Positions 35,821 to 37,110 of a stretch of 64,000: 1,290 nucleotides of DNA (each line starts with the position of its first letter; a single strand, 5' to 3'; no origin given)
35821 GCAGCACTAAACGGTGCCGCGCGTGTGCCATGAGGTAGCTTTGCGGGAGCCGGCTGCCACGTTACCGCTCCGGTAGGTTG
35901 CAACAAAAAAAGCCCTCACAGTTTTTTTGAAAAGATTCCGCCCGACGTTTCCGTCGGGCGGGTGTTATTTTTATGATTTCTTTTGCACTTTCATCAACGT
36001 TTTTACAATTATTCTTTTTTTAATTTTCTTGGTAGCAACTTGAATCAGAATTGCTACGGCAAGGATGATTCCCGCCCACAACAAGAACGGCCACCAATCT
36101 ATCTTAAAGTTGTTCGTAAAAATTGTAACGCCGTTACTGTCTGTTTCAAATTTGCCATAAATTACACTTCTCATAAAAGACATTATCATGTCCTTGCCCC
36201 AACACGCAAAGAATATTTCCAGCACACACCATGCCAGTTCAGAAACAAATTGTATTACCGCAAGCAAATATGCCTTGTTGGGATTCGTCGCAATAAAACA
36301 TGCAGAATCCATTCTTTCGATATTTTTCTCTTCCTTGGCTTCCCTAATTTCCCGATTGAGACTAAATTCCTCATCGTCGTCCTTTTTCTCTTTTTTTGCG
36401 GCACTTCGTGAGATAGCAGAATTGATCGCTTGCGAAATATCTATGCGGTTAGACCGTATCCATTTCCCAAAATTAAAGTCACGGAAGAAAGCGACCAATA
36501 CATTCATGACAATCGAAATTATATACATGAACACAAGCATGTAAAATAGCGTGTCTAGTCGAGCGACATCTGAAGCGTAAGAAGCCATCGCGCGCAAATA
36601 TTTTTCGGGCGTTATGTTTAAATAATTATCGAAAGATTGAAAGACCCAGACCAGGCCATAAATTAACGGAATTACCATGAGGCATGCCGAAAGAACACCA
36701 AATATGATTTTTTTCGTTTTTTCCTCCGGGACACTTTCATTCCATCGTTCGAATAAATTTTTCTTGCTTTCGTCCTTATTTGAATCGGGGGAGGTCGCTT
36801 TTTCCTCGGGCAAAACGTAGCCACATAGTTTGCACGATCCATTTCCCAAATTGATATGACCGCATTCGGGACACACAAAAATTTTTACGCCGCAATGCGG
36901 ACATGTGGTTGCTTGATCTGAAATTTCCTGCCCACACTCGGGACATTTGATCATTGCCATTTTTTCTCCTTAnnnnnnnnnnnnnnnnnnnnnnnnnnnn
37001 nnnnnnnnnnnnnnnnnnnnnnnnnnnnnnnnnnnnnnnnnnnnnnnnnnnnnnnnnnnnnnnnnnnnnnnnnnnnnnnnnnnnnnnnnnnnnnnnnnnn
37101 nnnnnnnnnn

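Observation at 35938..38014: AT-rich 2-kb island next to the SRP RNA gene: two zinc-ribbon membrane proteins plus a divergent, apparently leaderless XRE regulator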

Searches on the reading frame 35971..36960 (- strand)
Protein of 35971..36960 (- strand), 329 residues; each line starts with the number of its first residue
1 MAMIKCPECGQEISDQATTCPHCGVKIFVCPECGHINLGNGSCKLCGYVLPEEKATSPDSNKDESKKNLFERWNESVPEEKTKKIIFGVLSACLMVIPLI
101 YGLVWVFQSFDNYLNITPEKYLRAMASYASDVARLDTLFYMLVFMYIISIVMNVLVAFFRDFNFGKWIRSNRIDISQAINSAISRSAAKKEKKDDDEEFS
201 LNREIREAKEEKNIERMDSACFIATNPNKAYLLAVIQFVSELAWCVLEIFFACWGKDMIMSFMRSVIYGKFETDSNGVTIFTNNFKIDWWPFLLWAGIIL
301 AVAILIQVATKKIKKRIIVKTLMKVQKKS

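Call 4: search_protein_families(library=pfam, proteins=[window:35971-36960:-], max_evalue=1)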
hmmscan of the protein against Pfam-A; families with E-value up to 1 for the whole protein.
window:35971-36960:- (329 aa): 19 families
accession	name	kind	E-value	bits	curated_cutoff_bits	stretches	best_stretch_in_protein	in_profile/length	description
PF13248.11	Zn_ribbon_3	-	1.4e-11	43.9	27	2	2-27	1-26/26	zinc-ribbon domain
PF12773.13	DZR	-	2.4e-06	28.1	27.3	1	6-47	1-45/45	Double zinc ribbon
PF13240.11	Zn_Ribbon_1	-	5.5e-06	26.4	25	1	5-24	1-20/23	zinc-ribbon domain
PF08271.17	Zn_Ribbon_TF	-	0.00044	20.2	29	2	5-27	2-29/43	TFIIB zinc-binding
PF10571.15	UPF0547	-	0.0011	19.5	29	1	5-24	2-21/26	Uncharacterised protein family UPF0547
PF20990.2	DUF2207_C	-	0.0027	17.9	33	1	62-167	103-192/247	Predicted membrane protein (DUF2207) C-terminal domain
PF24460.1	DUF7575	-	0.016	15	28.5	1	4-15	4-14/28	Domain of unknown function (DUF7575)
PF25206.1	DUF7836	-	0.029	14.6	26.7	1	4-34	8-37/59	Domain of unknown function (DUF7836)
PF07191.17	Zn_ribbon_6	-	0.034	14.6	25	1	4-38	17-50/67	Double zinc ribbon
PF13273.12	DUF4064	-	0.035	14.8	32.1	1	81-158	2-79/102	Protein of unknown function (DUF4064)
PF14354.12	Lar_restr_allev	-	0.063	14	28.6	1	19-74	5-55/58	Restriction alleviation protein Lar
PF24463.1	DUF7577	-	0.079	13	28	0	18-25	3-10/27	Domain of unknown function (DUF7577)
PF07282.18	Cas12f1-like_TNB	-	0.081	13.5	26.3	1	19-36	30-49/60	Cas12f1-like, TNB domain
PF08274.17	Zn_Ribbon_YjdM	-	0.1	13.1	30.8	0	5-14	21-30/30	PhnA Zinc-Ribbon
PF02591.20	Zn_ribbon_9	-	0.19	12.3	29.1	0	16-24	22-30/33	C4-type zinc ribbon domain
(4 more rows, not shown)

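Call 5: search_protein_families(library=padloc, proteins=[window:35971-36960:-], max_evalue=1)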
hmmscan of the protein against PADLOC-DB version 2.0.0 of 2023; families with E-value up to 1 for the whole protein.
window:35971-36960:- (329 aa): 0 families

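Call 6: search_protein_families(library=phrogs, proteins=[window:35971-36960:-], max_evalue=1)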
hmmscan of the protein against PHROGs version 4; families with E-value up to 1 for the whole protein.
window:35971-36960:- (329 aa): 18 families
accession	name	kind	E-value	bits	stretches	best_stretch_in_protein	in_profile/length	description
phrog_6586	-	unknown function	5.1e-09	37.1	1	1-159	1-125/129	-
phrog_14275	-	unknown function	0.00014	22.6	1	1-27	1-27/178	-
phrog_4852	-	unknown function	0.00029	21.6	1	1-27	11-39/194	-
phrog_31650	-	unknown function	0.00029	21.1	1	1-25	1-25/360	-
phrog_9700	-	unknown function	0.0013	18.7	1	1-27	4-30/483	-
phrog_10292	-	unknown function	0.0014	19.6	1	1-26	1-26/136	-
phrog_38187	-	unknown function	0.0018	19.4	1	1-26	1-26/144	-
phrog_2546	-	unknown function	0.0044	18.3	1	4-28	1-25/180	-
phrog_28494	-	unknown function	0.0071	17.3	1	146-211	5-69/78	-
phrog_8436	-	unknown function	0.012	16.7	1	3-27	63-87/110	-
phrog_599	-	moron, auxiliary metabolic gene and host takeover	0.05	14.7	1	19-83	76-133/262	Lar-like restriction alleviation protein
phrog_10714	-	unknown function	0.058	14.6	1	3-27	73-99/109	-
phrog_22898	-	unknown function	0.097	13.8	1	29-158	3-125/163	-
phrog_13234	-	unknown function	0.35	11.6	1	26-54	10-37/37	-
phrog_10210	-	unknown function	0.37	11.4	0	4-26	16-37/39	-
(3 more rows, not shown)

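Call 7: search_protein_families(library=ncbifam, proteins=[window:35971-36960:-], max_evalue=1)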
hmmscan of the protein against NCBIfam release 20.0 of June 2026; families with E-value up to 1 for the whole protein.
window:35971-36960:- (329 aa): 14 families
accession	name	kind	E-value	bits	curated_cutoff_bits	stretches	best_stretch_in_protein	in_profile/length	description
NF053815.1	teico_TcaA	equivalog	0.00035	19.5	550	2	3-27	1-25/463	membrane-associated protein TcaA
NF011149.0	PRK14559.1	equivalog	0.00039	19.3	374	1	3-51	1-52/642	serine/threonine phosphatase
TIGR03655.1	anti_R_Lar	subfamily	0.0014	18.9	39.6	1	19-75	3-53/55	Lar family restriction alleviation protein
NF001605.0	PRK00398.1-2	equivalog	0.012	15.5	63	1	3-29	1-30/43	DNA-directed RNA polymerase subunit P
NF049953.1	ribbon_DG_selen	exception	0.013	15.4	130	1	4-26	148-170/172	zinc ribbon-containing (seleno)protein DG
NF003103.0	PRK04023.1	equivalog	0.015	12.9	1269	1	2-89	629-710/1125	DNA polymerase II large subunit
NF033497.1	rubre_like_arch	subfamily_domain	0.038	13.7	32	1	6-24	3-23/34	rubrerythrin-like domain-containing protein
NF041909.1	HVO_2753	equivalog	0.039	13.8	80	0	2-14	25-37/59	HVO_2753 family zinc finger protein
NF010180.0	PRK13659.1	equivalog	0.042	14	129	1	159-220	20-79/114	DUF1283 family protein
NF001607.0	PRK00398.1-4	equivalog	0.11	12.2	89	1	2-31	8-42/53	DNA-directed RNA polymerase subunit P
NF041910.1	HVO_0416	equivalog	0.15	12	80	1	5-24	36-55/58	HVO_0416 family zinc finger protein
NF041915.1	HVO_2901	equivalog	0.28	11.1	80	0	43-57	18-32/55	HVO_2901 family zinc finger protein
NF011481.0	PRK14890.1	equivalog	0.29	11.2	61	1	4-35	28-58/61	putative Zn-ribbon RNA-binding protein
NF011302.0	PRK14714.1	equivalog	0.31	8.4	1791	1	2-103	679-783/1350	DNA-directed DNA polymerase II large subunit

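Call 12: find_homologous_proteins(query=window:35971-36960:-)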
Query window:35971-36960:- (329 aa): 112 proteins with E <= 0.001 among 3313 candidates.
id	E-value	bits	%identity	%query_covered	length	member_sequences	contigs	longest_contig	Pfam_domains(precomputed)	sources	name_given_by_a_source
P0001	2.0e-220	748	100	100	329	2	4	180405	PF13240.12,PF12773.14,PF13248.12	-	-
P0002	9.7e-159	546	69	100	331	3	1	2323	PF13248.12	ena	-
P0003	1.2e-142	493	62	100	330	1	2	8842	PF13240.12,PF12773.14,PF13248.12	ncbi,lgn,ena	-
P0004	1.6e-56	210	32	99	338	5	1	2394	PF12773.14,PF13248.12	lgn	-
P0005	9.0e-25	105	34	63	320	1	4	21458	PF13240.12,PF12773.14,PF13248.12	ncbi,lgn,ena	-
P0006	8.6e-24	102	32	63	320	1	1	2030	PF13240.12,PF12773.14,PF13248.12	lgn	-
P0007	7.1e-23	99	27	82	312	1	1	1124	PF13240.12,PF12773.14,PF13248.12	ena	-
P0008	7.5e-23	99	29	82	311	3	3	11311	PF13240.12,PF12773.14,PF13248.12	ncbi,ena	-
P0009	1.6e-20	91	30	55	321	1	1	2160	PF13240.12,PF12773.14,PF13248.12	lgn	-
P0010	3.9e-15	74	32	55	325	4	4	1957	PF13240.12,PF12773.14,PF13248.12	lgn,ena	-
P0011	1.1e-11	62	44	22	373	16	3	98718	PF13240.12,PF13525.13,PF12773.14,PF17032.11,PF10571.16,PF24460.2,PF13248.12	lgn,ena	-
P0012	1.7e-11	62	48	19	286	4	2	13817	PF13240.12,PF12773.14,PF13248.12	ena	-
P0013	2.4e-11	61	37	34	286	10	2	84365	PF13240.12,PF12773.14,PF13248.12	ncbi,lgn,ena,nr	ncbi:MAG: hypothetical protein J5630_00980 [Bacteroidaceae bacterium]|nr:hypothetical protein [Bacte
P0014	1.4e-10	59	38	34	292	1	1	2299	PF13240.12,PF12773.14,PF13248.12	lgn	-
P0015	1.4e-10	59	38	34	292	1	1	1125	PF13240.12,PF12773.14,PF13248.12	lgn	-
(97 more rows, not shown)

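Call 13: find_encoding_contigs(protein=P0003, flank=6000, max_places=4)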
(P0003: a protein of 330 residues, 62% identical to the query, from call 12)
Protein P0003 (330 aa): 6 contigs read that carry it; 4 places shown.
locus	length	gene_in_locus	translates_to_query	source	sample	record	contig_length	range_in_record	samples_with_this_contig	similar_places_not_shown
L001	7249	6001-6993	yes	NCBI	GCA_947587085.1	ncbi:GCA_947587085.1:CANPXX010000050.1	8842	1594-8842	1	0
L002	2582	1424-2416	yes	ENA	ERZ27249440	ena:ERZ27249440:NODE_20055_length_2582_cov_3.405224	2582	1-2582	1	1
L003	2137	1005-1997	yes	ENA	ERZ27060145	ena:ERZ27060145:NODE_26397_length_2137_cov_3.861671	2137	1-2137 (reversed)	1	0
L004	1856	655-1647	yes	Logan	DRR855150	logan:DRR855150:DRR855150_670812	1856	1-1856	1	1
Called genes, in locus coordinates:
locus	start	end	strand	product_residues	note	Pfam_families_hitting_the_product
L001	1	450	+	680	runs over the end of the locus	?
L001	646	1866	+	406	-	PF00009:GTP_EFTU, PF03144:GTP_EFTU_D2, PF03143:GTP_EFTU_D3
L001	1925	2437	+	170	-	-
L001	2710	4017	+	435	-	PF01053:Cys_Met_Meta_PP, PF00155:Aminotran_1_2, PF01041:DegT_DnrJ_EryC1, PF00266:Aminotran_5 (weak)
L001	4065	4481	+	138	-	PF02082:Rrf2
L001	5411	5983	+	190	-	PF13240:Zn_Ribbon_1 (weak)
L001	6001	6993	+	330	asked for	PF12773:DZR (weak), PF13240:Zn_Ribbon_1 (weak), PF13248:Zn_ribbon_3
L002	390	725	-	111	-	PF12844:HTH_19 (weak), PF01381:HTH_3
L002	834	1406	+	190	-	PF13240:Zn_Ribbon_1 (weak)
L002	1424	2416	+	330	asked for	PF12773:DZR (weak), PF13240:Zn_Ribbon_1 (weak), PF13248:Zn_ribbon_3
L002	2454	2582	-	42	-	?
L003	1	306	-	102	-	?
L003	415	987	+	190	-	PF13240:Zn_Ribbon_1 (weak)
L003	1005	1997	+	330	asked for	PF12773:DZR (weak), PF13240:Zn_Ribbon_1 (weak), PF13248:Zn_ribbon_3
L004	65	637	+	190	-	PF13240:Zn_Ribbon_1 (weak)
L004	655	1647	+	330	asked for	PF12773:DZR (weak), PF13240:Zn_Ribbon_1 (weak), PF13248:Zn_ribbon_3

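Call 14: find_encoding_contigs(protein=P0001, flank=6000, max_places=6)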
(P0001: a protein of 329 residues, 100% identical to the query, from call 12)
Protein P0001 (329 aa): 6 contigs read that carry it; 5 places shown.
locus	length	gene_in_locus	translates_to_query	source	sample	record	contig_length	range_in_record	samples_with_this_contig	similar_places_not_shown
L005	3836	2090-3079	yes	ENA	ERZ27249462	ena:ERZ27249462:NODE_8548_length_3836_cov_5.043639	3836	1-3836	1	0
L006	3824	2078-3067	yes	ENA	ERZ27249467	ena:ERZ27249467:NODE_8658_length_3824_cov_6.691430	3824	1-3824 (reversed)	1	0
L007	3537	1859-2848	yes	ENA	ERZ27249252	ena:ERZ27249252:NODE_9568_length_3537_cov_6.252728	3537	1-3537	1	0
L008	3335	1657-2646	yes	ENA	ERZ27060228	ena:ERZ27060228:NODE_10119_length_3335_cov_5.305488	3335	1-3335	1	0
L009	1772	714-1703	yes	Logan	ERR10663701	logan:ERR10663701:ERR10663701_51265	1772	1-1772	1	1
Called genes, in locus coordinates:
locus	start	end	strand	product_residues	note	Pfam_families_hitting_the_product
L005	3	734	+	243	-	?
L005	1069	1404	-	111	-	PF12844:HTH_19 (weak), PF01381:HTH_3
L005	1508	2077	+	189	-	-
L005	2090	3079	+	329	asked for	PF12773:DZR (weak), PF13240:Zn_Ribbon_1 (weak), PF13248:Zn_ribbon_3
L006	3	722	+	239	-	?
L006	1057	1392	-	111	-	PF12844:HTH_19 (weak), PF01381:HTH_3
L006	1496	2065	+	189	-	-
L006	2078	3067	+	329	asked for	PF12773:DZR (weak), PF13240:Zn_Ribbon_1 (weak), PF13248:Zn_ribbon_3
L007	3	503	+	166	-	?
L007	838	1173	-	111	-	PF12844:HTH_19 (weak), PF01381:HTH_3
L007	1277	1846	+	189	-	-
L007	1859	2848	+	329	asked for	PF12773:DZR (weak), PF13240:Zn_Ribbon_1 (weak), PF13248:Zn_ribbon_3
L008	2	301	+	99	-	?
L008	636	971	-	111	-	PF12844:HTH_19 (weak), PF01381:HTH_3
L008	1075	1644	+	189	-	-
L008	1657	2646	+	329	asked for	PF12773:DZR (weak), PF13240:Zn_Ribbon_1 (weak), PF13248:Zn_ribbon_3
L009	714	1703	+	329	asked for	PF12773:DZR (weak), PF13240:Zn_Ribbon_1 (weak), PF13248:Zn_ribbon_3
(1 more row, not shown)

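Call 15: find_encoding_contigs(protein=P0005, flank=6000, max_places=4)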
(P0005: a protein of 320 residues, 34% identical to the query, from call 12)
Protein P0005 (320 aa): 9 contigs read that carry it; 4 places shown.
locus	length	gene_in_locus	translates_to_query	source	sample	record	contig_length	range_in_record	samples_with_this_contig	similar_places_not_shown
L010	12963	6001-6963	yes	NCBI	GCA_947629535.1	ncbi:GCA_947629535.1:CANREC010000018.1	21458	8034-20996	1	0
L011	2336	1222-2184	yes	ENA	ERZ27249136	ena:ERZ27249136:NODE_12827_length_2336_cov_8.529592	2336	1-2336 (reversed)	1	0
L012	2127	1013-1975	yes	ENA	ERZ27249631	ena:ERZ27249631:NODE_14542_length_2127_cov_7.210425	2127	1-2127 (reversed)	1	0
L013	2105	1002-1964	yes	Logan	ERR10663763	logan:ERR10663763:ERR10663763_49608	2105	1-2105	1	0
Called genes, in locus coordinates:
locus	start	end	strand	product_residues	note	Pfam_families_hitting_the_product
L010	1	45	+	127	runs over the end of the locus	PF01925:TauE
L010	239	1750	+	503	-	PF02541:Ppx-GppA, PF21447:Ppx-GppA_III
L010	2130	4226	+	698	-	PF01138:RNase_PH, PF03725:RNase_PH_C, PF03726:PNPase, PF01138:RNase_PH, PF00013:KH_1, PF00575:S1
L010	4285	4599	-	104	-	-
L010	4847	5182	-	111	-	PF12844:HTH_19, PF13560:HTH_31 (weak), PF01381:HTH_3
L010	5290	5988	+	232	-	PF13240:Zn_Ribbon_1 (weak)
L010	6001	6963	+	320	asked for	PF12773:DZR, PF13240:Zn_Ribbon_1, PF13248:Zn_ribbon_3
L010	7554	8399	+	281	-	PF10609:ParA, PF01656:CbiA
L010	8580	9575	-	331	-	-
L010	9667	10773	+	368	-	PF00070:Pyr_redox (weak), PF01134:GIDA (faint), PF01266:DAO, PF03486:HI0933_like, PF07992:Pyr_redox_2 (weak), PF12831:FAD_oxidored (weak), PF13450:NAD_binding_8, PF22780:HI0933_like_1st, +2 more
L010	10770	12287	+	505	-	PF28550:DUF8436 (weak), PF01266:DAO (faint), PF03486:HI0933_like (faint), PF01593:Amino_oxidase (faint), PF21688:FAD-depend_C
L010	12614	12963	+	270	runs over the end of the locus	?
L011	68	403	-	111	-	PF12844:HTH_19, PF13560:HTH_31 (weak), PF01381:HTH_3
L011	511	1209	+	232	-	PF13240:Zn_Ribbon_1 (weak)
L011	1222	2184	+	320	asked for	PF12773:DZR, PF13240:Zn_Ribbon_1, PF13248:Zn_ribbon_3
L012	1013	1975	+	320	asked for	PF12773:DZR, PF13240:Zn_Ribbon_1, PF13248:Zn_ribbon_3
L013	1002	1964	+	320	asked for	PF12773:DZR, PF13240:Zn_Ribbon_1, PF13248:Zn_ribbon_3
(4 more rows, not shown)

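Call 27: find_encoding_contigs(protein=P0008, flank=6000, max_places=3)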
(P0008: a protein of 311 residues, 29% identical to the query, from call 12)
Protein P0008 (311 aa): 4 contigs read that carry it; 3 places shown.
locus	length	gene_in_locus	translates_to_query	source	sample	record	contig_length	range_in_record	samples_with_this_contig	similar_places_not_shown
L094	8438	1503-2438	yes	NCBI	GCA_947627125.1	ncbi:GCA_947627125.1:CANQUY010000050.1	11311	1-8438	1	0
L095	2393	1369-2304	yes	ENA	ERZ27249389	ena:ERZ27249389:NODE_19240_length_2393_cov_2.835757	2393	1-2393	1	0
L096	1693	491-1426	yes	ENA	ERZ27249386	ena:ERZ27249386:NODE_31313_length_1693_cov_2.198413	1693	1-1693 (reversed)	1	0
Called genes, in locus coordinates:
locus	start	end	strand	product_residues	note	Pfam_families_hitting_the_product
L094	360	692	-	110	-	PF12844:HTH_19 (weak), PF01381:HTH_3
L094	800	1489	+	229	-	PF13240:Zn_Ribbon_1 (faint)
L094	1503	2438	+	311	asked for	PF12773:DZR, PF13240:Zn_Ribbon_1, PF13248:Zn_ribbon_3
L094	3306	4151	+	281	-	PF10609:ParA, PF01656:CbiA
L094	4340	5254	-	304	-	PF07411:DUF1508 (faint)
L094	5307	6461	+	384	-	PF07992:Pyr_redox_2 (weak), PF00070:Pyr_redox (weak), PF00890:FAD_binding_2 (weak), PF01266:DAO, PF03486:HI0933_like, PF12831:FAD_oxidored, PF13450:NAD_binding_8, PF22780:HI0933_like_1st, +2 more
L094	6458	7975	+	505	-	PF28550:DUF8436, PF01266:DAO (faint), PF03486:HI0933_like (weak), PF01593:Amino_oxidase (faint), PF21688:FAD-depend_C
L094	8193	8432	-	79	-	-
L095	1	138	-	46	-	?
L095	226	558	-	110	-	PF12844:HTH_19 (weak), PF01381:HTH_3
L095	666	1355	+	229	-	PF13240:Zn_Ribbon_1 (faint)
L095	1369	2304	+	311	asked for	PF12773:DZR, PF13240:Zn_Ribbon_1, PF13248:Zn_ribbon_3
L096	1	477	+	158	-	?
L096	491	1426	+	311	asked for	PF12773:DZR, PF13240:Zn_Ribbon_1, PF13248:Zn_ribbon_3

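Call 28: find_encoding_contigs(protein=P0004, flank=6000, max_places=3)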
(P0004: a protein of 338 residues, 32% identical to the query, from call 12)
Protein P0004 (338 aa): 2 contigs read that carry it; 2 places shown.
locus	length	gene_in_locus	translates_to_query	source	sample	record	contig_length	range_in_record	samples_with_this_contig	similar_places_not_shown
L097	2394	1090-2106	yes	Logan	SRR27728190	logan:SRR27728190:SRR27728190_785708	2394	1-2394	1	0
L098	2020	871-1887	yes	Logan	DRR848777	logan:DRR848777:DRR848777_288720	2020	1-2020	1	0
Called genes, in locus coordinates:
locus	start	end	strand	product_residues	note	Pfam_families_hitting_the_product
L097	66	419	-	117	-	PF12844:HTH_19 (weak), PF13443:HTH_26 (weak), PF01381:HTH_3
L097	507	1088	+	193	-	PF13240:Zn_Ribbon_1 (weak), PF13248:Zn_ribbon_3 (weak)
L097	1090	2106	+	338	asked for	PF12773:DZR (weak), PF13248:Zn_ribbon_3 (weak)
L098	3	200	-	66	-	?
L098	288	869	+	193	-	PF13240:Zn_Ribbon_1 (weak), PF13248:Zn_ribbon_3 (weak)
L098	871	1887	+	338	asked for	PF12773:DZR (weak), PF13248:Zn_ribbon_3 (weak)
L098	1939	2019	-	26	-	?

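Call 29: find_encoding_contigs(protein=P0010, flank=6000, max_places=4)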
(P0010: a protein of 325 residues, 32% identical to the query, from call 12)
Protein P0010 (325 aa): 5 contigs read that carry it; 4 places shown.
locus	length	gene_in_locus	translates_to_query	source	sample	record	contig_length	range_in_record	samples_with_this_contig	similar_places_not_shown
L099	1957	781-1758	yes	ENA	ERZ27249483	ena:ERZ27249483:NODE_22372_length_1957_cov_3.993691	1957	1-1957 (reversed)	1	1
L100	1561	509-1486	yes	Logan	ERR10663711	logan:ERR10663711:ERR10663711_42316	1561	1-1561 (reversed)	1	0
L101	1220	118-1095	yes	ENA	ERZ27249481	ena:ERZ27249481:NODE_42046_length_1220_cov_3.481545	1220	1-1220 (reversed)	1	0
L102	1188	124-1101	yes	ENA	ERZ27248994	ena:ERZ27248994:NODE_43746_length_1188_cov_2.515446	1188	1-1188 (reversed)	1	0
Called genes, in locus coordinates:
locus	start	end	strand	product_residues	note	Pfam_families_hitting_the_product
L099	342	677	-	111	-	PF12844:HTH_19 (weak), PF01381:HTH_3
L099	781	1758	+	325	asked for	PF12773:DZR, PF13240:Zn_Ribbon_1 (weak), PF13248:Zn_ribbon_3 (weak)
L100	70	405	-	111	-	PF12844:HTH_19 (weak), PF01381:HTH_3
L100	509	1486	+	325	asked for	PF12773:DZR, PF13240:Zn_Ribbon_1 (weak), PF13248:Zn_ribbon_3 (weak)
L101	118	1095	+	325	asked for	PF12773:DZR, PF13240:Zn_Ribbon_1 (weak), PF13248:Zn_ribbon_3 (weak)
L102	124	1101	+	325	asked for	PF12773:DZR, PF13240:Zn_Ribbon_1 (weak), PF13248:Zn_ribbon_3 (weak)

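Call 30: find_encoding_contigs(protein=P0009, flank=6000, max_places=3)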
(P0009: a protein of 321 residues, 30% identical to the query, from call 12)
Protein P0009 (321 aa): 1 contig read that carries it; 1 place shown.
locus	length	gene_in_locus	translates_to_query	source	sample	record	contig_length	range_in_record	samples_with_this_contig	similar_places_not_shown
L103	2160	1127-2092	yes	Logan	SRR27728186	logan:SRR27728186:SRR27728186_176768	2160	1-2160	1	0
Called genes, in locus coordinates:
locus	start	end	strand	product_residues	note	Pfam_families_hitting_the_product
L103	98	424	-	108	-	PF12844:HTH_19 (weak), PF01381:HTH_3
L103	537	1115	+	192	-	PF13248:Zn_ribbon_3 (faint)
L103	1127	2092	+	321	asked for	PF12773:DZR, PF13240:Zn_Ribbon_1 (weak), PF13248:Zn_ribbon_3 (weak)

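Call 43: search_protein_representatives(alignment_id=A2)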
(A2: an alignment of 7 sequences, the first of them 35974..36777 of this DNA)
Query: 7 sequences, 252 profile positions. Proteins with E-value up to 0.001 (for the whole library): 32; up to 1e-10: 18; up to 1e-30: 11. The best 32 are listed.
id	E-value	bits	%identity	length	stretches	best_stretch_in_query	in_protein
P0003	4.6e-93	327.7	-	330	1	2-251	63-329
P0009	3.4e-91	321.6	-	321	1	1-250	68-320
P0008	1.9e-88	312.6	-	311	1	1-247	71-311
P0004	7.4e-87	307.3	-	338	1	2-250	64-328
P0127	4.0e-56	206.6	-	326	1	4-251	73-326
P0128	5.2e-49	183.4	-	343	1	4-249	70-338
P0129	1.3e-40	155.9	-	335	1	6-250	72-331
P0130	1.2e-38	149.4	-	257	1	2-249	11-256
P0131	2.3e-34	135.3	-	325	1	2-247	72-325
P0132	3.3e-33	131.6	-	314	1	7-246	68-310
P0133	3.0e-32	128.4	-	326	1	6-246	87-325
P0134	2.7e-23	99.1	-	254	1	2-248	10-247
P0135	8.1e-21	91.0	-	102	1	153-252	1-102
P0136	4.5e-18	82.0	-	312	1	5-246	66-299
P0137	4.6e-18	82.0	-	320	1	2-247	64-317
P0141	4.2e-09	52.6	-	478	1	3-243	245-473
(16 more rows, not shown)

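Call 46: predict_structure(alignment_id=A1)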
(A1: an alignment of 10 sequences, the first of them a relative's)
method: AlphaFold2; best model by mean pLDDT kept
length: 329 residues; sequences in the alignment: 10
mean_pLDDT: 77.8   pTM: 0.59
mean pLDDT of the five models: 77.8, 74.9, 73.5, 72.7, 71.6
residues with pLDDT >= 90: 2; 70-90: 276; 50-70: 30; < 50: 21
segments of 3 or more residues with pLDDT < 50: 51-65, 191-196
pLDDT, mean of each block of 10 residues (from residue 1): 74 76 75 68 64 35 55 80 81 80 77 80 87 88 88 87 88 82 74 49 72 82 87 88 87 86 85 78 74 84 88 88 80
secondary structure, 60 per line:
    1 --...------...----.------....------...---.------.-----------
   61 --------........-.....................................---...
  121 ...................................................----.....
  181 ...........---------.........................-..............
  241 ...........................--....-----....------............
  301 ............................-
elements in order: E3-5 E12-14 E26-29 E36-38 H69-76 H78-114 H118-171 H176-191 H201-225 H227-267 E270-273 E279-282 H289-328

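Call 50: fold_search(model_id=the predicted structure, library=pdb)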
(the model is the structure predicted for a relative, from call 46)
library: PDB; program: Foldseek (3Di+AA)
matches with E <= 10: 126; with E <= 0.001: 0
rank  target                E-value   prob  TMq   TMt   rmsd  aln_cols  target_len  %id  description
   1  8i7r_B4               8.2e-01  0.13  0.18  0.18  44.7       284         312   10  In situ structure of axonemal doublet microtubules in mouse sperm with 48-nm repeat (released 2023-10-11)
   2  8iyj_S0               8.2e-01  0.12  0.17  0.17  46.0       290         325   10  Cryo-EM structure of the 48-nm repeat doublet microtubule from mouse sperm (released 2023-07-05)
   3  6z6f_D                8.6e-01  0.08  0.14  0.09  51.3       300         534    9  HDAC-PC (released 2021-02-17)
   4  5nnv_B                9.1e-01  0.12  0.17  0.23  44.4       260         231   11  Structure of a Bacillus subtilis Smc coiled coil middle fragment (released 2017-06-21)
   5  7rro_C8               1.1e+00  0.16  0.23  0.20  49.5       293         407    8  Structure of the 48-nm repeat doublet microtubule from bovine tracheal cilia (released 2021-10-27)
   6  9fqr_Co               1.2e+00  0.14  0.20  0.25  43.7       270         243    8  96-nm repeat of axonemal doublet microtubules from bovine sperm (released 2025-03-26)
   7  6m6z_A                1.3e+00  0.14  0.18  0.27  14.6       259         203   11  A de novo designed transmembrane nanopore, TMH4C4 (released 2020-06-24)
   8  8snb_8J               1.4e+00  0.13  0.22  0.19  45.9       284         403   10  atomic model of sea urchin sperm doublet microtubule (48-nm periodicity) (released 2023-06-28)
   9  2wcd_A                1.4e+00  0.04  0.12  0.14  28.3       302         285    6  Crystal structure of the assembled cytolysin A pore (released 2009-05-05)
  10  5a63_C                1.5e+00  0.07  0.15  0.19  19.3       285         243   13  Cryo-EM structure of the human gamma-secretase complex at 3.4 angstrom resolution. (released 2015-08-05)
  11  7a0g_FFF              1.6e+00  0.13  0.21  0.22  39.3       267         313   10  Structure of the SmhB pore of the tripartite alpha-pore forming toxin, Smh, from Serratia marcescens. (released 2021-03-31)
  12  6mrt_A                1.6e+00  0.06  0.15  0.17  29.3       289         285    8  12-meric ClyA pore complex (released 2019-05-15)
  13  7rro_C1               1.7e+00  0.10  0.20  0.20  41.3       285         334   11  Structure of the 48-nm repeat doublet microtubule from bovine tracheal cilia (released 2021-10-27)
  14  3g6b_A                2.2e+00  0.12  0.20  0.28  44.2       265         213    8  Crystal structure of a Soluble Chemoreceptor from Thermotoga maritima Asn217Ile mutant (released 2009-07-28)
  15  9fqr_FA               2.2e+00  0.08  0.19  0.20  44.8       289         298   10  96-nm repeat of axonemal doublet microtubules from bovine sperm (released 2025-03-26)
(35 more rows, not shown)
